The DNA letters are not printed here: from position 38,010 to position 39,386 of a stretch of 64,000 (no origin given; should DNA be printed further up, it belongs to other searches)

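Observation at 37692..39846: Operon of two paralogous double-zinc-ribbon proteins sandwiching an unassignable 359-aa protein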

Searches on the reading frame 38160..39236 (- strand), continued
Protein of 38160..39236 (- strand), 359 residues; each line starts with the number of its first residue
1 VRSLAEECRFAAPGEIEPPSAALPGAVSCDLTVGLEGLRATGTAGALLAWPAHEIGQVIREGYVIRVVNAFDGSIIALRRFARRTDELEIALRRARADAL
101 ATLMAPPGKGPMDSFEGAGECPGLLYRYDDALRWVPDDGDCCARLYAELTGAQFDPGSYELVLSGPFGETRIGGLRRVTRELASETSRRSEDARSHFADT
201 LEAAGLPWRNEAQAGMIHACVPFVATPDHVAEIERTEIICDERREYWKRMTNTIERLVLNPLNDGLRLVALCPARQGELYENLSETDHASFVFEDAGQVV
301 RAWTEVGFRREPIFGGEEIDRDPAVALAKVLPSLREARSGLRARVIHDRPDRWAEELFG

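Call 42: find_encoding_contigs(protein=P0158, flank=5000, max_places=2)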
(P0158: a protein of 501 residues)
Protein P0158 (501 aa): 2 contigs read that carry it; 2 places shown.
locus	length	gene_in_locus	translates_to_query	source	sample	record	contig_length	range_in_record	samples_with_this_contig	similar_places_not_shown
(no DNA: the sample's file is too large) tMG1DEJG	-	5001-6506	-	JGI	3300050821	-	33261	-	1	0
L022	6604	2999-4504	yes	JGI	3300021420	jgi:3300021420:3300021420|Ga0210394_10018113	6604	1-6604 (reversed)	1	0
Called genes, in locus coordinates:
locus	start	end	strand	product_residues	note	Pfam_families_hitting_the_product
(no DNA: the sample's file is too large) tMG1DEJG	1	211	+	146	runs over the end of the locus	PF00072:Response_reg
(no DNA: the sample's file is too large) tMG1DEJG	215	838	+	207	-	PF00005:ABC_tran, PF13191:AAA_16, PF13401:AAA_22 (weak), PF13304:AAA_21 (weak)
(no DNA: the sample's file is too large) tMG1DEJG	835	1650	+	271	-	PF03649:UPF0014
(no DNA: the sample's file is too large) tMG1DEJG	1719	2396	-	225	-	PF13759:2OG-FeII_Oxy_5 (weak)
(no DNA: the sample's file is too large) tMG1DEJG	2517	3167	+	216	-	PF04893:Yip1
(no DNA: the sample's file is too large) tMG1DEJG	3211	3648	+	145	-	PF00072:Response_reg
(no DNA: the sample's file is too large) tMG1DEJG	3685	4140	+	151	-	-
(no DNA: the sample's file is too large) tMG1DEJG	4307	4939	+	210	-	PF12773:DZR, PF13240:Zn_Ribbon_1 (weak), PF13248:Zn_ribbon_3 (weak)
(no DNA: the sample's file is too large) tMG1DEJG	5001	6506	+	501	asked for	-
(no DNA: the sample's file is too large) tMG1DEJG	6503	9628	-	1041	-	-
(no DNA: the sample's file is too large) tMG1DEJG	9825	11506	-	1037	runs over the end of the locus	PF02743:dCache_1, PF00989:PAS, PF08448:PAS_4, PF13426:PAS_9, PF08448:PAS_4, PF00989:PAS, PF08448:PAS_4, PF00989:PAS, +7 more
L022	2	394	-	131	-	?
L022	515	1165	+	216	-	PF04893:Yip1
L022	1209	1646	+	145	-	PF00072:Response_reg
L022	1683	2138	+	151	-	-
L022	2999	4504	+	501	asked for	-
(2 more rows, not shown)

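Call 43: find_encoding_contigs(protein=P0159, flank=5000, max_places=2)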
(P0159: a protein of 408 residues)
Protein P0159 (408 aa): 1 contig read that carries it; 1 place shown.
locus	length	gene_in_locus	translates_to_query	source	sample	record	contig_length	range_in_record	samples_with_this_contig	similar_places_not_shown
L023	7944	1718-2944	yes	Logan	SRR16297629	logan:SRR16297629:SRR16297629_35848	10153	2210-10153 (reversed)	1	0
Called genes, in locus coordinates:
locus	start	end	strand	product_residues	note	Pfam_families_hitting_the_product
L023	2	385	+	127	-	?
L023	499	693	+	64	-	PF09957:VapB_antitoxin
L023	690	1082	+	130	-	PF01850:PIN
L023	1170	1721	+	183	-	-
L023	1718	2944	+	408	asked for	-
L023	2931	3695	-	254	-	PF00072:Response_reg, PF04397:LytTR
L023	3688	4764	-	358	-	PF06580:His_kinase, PF02518:HATPase_c (weak)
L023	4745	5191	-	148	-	PF09912:DUF2141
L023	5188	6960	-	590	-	PF02525:Flavodoxin_2, PF03358:FMN_red, PF02036:SCP2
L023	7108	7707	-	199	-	PF01035:DNA_binding_1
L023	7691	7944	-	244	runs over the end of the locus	PF06224:AlkZ-like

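Call 50: find_related_loci(query=A5, collection=metagenome_contigs, flank=4000)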
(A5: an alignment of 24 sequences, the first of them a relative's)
Query A5 (435 aa) in metagenome_contigs; peptide patterns used: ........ (x = any residue, [..] = any of these).
600 stretches matched a pattern (row limit reached: there are more); 579 encode a relative of the query (tblastn E <= 1e-3); the best 80 are kept; 80 distinct loci.
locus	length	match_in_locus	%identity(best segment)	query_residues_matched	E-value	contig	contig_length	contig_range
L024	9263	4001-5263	41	15-432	4e-102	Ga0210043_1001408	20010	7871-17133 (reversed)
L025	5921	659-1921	41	15-432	3e-102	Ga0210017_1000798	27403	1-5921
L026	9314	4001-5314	39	3-430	6e-102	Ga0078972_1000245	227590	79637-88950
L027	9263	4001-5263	41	15-432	4e-102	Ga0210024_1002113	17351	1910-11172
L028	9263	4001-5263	41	15-432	4e-102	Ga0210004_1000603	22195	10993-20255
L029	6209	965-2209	39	28-433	3e-102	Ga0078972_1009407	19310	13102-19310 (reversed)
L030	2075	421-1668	40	25-432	1e-107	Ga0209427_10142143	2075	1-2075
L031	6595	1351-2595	39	28-433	3e-102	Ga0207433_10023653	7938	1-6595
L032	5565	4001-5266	38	16-430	2e-101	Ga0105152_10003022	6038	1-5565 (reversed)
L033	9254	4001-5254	40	12-432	2e-101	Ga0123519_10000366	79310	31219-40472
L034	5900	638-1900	40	21-433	4e-101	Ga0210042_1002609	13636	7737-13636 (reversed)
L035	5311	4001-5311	41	8-432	7e-101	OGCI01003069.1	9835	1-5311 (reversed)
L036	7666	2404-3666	40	21-433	4e-101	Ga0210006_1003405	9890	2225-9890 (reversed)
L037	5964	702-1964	40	21-433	4e-101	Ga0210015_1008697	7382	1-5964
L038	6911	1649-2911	40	21-433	4e-101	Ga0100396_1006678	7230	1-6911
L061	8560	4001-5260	40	27-432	3e-96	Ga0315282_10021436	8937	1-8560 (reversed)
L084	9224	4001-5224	40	34-431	3e-94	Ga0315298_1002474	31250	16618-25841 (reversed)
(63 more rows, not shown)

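Call 57: fold_search(model_id=the predicted structure, library=pdb)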
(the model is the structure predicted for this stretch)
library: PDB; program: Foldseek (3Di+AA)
matches with E <= 10: 972; with E <= 0.001: 30
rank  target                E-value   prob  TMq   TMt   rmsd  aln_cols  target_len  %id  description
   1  7xti_j                8.9e-06  1.00  0.22  0.18  11.0       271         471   11  RNA polymerase II elongation complex transcribing a nucleosome (EC58hex) (released 2022-10-12)
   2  9wmw_j                9.4e-06  1.00  0.22  0.18  11.0       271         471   11  Co-transcriptional histone H3K36 methylation complex containing RNA polymerase II elongation complex, Set2, and the up (released 2025-12-24)
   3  7xt7_j                1.6e-05  1.00  0.19  0.17  10.6       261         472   11  RNA polymerase II elongation complex transcribing a nucleosome (EC49B) (released 2022-10-12)
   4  5umu_A                1.6e-05  1.00  0.18  0.24  11.1       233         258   12  Crystal structure of the middle double PH domain of human FACT complex subunit SPT16 (released 2018-01-31)
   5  3mdb_C                2.2e-05  1.00  0.24  0.24  10.5       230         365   10  Crystal structure of the ternary complex of full length centaurin alpha-1, KIF13B FHA domain, and IP4 (released 2010-08-04)
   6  7xti_k                2.2e-05  1.00  0.21  0.18  10.5       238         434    9  RNA polymerase II elongation complex transcribing a nucleosome (EC58hex) (released 2022-10-12)
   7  5umu_B                2.2e-05  1.00  0.19  0.23  12.7       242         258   12  Crystal structure of the middle double PH domain of human FACT complex subunit SPT16 (released 2018-01-31)
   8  3fm8_C                2.8e-05  1.00  0.24  0.23  10.5       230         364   10  Crystal structure of full length centaurin alpha-1 bound with the FHA domain of KIF13B (CAPRI target) (released 2009-08-25)
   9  4kho_A                3.5e-05  1.00  0.21  0.25  11.4       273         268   12  Structure of the FACT complex Subunit Spt16M (released 2013-05-29)
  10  7xtd_j                3.9e-05  1.00  0.18  0.15  11.8       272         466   11  RNA polymerase II elongation complex transcribing a nucleosome (EC58oct) (released 2022-09-07)
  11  7xsx_k                4.5e-05  1.00  0.21  0.18  13.7       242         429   10  RNA polymerase II elongation complex transcribing a nucleosome (EC49) (released 2022-09-07)
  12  7xsx_j                4.5e-05  1.00  0.20  0.17  10.6       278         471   11  RNA polymerase II elongation complex transcribing a nucleosome (EC49) (released 2022-09-07)
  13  4z2n                  6.2e-05  1.00  0.19  0.23  11.6       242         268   13  Crystal structure of human FACT SPT16 middle domain (released 2016-03-09)
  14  2gcj_B                6.6e-05  1.00  0.21  0.29  11.4       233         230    8  Crystal Structure of the Pob3 middle domain (released 2006-05-23)
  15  2gcj_A                6.9e-05  1.00  0.20  0.30  11.2       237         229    9  Crystal Structure of the Pob3 middle domain (released 2006-05-23)
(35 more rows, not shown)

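Call 62: list_cluster_members(proteins=[P0187, P0188, P0191, P0259, P0198, P0211, P0160, P0166, P0242, P0158])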
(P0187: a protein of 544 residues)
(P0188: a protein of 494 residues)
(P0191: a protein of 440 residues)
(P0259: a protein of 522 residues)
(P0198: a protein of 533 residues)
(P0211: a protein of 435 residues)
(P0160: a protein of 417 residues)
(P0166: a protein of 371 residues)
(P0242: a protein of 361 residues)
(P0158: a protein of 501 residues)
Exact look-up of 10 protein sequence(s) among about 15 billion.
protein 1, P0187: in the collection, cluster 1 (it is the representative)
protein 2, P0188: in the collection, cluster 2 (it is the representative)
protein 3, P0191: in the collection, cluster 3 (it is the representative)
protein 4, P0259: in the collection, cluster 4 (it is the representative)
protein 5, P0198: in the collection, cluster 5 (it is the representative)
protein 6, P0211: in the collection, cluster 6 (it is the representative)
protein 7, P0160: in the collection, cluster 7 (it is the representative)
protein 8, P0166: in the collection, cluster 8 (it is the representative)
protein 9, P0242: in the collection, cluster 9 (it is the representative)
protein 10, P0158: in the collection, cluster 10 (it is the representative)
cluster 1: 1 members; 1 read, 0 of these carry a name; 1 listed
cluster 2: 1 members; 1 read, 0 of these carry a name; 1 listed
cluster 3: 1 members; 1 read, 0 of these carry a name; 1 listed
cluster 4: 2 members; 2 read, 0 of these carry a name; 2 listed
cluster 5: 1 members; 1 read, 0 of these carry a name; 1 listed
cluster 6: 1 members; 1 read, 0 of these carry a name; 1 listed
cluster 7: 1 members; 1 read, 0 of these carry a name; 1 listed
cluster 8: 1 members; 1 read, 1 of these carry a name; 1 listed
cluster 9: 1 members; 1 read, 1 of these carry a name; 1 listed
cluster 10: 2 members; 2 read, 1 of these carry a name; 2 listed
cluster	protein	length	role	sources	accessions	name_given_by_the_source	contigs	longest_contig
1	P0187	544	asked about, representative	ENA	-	-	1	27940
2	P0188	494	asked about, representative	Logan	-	-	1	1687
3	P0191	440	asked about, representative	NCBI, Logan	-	-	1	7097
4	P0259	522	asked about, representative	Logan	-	-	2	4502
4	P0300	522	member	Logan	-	-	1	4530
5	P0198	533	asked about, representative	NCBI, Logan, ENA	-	-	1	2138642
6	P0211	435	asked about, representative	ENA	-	-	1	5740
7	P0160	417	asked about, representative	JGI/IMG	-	-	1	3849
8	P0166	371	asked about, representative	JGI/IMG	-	hypothetical protein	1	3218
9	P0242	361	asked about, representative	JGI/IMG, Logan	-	hypothetical protein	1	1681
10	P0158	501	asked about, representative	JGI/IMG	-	hypothetical protein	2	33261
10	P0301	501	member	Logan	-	-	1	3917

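Call 64: find_encoding_contigs(protein=window:38160-39236:-, flank=2000, max_places=3)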
Protein window:38160-39236:- (359 aa): 18 contigs read that carry it; 3 places shown.
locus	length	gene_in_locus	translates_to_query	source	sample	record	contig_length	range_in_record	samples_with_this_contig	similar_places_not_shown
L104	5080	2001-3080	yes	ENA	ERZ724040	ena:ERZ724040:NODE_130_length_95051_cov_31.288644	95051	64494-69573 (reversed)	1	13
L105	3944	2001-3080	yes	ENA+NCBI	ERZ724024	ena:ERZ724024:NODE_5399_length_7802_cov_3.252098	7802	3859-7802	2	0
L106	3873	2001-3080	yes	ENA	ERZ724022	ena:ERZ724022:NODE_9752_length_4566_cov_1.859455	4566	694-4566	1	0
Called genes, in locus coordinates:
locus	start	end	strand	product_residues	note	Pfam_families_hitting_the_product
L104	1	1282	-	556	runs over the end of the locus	PF03200:Glyco_hydro_63, PF17389:Bac_rhamnosid6H (weak), PF22422:MGH1-like_GH, PF01204:Trehalase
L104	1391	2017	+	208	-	PF12773:DZR, PF13248:Zn_ribbon_3 (weak), PF24463:DUF7577 (weak), PF13240:Zn_Ribbon_1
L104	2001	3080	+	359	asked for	-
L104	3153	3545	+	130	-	PF14445:Prok-RING_2 (weak)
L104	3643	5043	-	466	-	PF00245:Alk_phosphatase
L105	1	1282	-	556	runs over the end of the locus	PF03200:Glyco_hydro_63, PF17389:Bac_rhamnosid6H (weak), PF22422:MGH1-like_GH, PF01204:Trehalase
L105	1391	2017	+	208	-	PF12773:DZR, PF13248:Zn_ribbon_3 (weak), PF24463:DUF7577 (weak), PF13240:Zn_Ribbon_1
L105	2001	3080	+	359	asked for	-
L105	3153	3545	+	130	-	PF14445:Prok-RING_2 (weak)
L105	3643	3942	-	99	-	?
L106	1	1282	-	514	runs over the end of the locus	PF03200:Glyco_hydro_63 (faint), PF17389:Bac_rhamnosid6H (weak), PF22422:MGH1-like_GH, PF01204:Trehalase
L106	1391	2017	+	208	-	PF12773:DZR, PF13248:Zn_ribbon_3 (weak), PF24463:DUF7577 (weak), PF13240:Zn_Ribbon_1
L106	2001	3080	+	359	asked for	-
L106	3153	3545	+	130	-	PF14445:Prok-RING_2 (weak)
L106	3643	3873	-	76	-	?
